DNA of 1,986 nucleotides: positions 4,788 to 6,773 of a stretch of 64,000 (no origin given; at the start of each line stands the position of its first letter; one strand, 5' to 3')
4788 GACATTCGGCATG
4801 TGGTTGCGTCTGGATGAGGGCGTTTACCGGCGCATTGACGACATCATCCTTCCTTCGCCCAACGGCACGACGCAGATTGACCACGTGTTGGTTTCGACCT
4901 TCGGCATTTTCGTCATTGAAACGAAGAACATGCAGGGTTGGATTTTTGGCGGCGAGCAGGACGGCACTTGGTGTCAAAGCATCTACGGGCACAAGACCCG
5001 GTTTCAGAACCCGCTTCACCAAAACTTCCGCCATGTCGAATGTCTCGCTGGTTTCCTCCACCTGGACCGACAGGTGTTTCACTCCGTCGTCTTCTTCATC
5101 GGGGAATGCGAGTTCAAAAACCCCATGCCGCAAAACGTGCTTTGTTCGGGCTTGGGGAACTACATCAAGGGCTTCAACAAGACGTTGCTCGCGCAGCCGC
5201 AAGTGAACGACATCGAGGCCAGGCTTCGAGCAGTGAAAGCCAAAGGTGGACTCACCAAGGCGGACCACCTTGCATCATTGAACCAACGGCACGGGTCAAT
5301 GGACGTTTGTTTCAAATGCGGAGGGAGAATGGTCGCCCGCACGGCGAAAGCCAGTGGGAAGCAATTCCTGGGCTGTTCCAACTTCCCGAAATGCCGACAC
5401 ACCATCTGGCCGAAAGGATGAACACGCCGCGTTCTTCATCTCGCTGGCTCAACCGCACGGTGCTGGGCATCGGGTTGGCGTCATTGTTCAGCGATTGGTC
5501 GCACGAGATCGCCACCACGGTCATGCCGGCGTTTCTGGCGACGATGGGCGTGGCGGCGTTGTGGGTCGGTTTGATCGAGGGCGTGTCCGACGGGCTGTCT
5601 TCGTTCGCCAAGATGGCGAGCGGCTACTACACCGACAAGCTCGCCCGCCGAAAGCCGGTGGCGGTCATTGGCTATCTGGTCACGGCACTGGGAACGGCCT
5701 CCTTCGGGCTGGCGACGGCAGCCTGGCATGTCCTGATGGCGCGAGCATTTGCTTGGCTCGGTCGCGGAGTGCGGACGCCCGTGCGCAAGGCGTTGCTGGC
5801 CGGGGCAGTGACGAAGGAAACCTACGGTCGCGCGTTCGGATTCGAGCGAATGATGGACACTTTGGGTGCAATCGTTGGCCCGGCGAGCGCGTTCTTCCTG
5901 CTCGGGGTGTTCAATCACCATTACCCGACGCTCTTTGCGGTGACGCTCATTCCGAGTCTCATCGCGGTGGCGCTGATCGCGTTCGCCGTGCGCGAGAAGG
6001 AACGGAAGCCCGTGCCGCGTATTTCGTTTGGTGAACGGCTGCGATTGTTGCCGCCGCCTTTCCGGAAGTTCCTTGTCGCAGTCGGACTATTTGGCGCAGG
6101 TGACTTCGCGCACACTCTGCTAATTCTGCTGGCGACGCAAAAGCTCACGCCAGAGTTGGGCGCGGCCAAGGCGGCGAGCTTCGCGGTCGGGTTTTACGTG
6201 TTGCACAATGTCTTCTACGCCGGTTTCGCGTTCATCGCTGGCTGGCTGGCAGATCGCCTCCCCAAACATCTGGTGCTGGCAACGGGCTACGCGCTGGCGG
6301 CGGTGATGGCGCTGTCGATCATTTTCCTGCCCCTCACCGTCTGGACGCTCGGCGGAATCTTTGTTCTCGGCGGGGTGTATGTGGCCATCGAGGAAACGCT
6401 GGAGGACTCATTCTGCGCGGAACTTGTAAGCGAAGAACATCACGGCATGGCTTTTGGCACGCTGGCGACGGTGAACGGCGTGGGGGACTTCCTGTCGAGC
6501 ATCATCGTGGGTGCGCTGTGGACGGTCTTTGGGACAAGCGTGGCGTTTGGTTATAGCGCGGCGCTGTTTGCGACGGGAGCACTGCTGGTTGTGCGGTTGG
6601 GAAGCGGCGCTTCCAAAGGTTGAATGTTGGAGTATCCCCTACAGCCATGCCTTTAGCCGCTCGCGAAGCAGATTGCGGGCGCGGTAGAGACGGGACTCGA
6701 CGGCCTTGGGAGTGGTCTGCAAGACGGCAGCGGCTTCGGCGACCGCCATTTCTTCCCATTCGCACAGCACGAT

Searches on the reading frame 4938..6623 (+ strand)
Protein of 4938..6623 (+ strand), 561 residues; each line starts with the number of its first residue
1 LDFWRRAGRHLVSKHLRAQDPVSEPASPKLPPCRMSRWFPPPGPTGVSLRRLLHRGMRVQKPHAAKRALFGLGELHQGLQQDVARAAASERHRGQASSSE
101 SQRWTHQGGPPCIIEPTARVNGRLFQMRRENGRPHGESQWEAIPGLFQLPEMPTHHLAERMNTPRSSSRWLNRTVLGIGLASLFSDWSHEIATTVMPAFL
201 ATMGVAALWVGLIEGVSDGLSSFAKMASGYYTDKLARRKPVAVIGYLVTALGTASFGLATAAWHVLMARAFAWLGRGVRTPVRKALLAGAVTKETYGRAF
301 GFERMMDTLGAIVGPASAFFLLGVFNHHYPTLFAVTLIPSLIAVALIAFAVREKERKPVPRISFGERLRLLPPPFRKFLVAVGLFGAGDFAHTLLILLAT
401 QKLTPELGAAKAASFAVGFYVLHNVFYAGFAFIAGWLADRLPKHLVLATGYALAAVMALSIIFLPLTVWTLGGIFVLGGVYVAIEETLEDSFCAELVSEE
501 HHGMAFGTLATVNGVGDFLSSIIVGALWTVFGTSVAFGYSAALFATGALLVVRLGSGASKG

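Call 55: search_protein_families(library=pfam, proteins=[window:4938-6623:+], max_evalue=0.0001)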
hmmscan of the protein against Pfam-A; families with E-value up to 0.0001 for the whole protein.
window:4938-6623:+ (561 aa): 1 family
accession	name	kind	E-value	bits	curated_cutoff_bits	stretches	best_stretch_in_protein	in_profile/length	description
PF07690.21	MFS_1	-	3.8e-33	115.3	33.4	2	179-482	2-309/347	Major Facilitator Superfamily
